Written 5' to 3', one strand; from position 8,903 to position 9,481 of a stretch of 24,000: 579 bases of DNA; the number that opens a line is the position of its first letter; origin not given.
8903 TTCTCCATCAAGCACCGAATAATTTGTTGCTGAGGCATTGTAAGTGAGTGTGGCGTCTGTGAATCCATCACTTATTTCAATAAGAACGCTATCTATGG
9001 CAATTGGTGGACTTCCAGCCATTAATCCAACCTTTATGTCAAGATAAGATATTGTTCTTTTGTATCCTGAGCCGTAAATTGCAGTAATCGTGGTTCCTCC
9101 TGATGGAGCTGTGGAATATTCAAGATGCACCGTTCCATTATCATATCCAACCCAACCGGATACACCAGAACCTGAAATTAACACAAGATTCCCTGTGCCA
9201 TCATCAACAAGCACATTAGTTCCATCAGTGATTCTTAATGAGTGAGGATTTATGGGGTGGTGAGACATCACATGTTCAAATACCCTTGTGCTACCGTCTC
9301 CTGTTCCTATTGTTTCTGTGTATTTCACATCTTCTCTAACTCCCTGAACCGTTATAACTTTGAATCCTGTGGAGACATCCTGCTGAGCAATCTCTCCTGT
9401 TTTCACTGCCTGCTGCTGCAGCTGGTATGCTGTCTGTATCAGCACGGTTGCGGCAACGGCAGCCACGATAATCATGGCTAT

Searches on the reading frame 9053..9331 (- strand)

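Call 78: search_protein_families(library=pfam, proteins=[window:9053-9331:-], max_evalue=1)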
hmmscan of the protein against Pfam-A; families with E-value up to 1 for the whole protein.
seq(93 aa): 1 family
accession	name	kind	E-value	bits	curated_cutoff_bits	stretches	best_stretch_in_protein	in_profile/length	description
PF16640.11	Big_3_5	-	0.016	16.2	35.5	1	45-89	27-71/88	Bacterial Ig-like domain (group 3)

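Call 79: search_protein_families(library=phrogs, proteins=[window:9053-9331:-], max_evalue=1)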
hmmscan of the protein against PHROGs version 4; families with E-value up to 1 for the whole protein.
seq(93 aa): 3 families
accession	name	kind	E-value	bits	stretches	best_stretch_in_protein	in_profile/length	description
phrog_6128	-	unknown function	8.1e-06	24.8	1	3-92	466-555/1200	-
phrog_2913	-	other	0.053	14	1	6-85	190-263/306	glycoside hydrolase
phrog_1014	-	unknown function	0.23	11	1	36-84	247-306/567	-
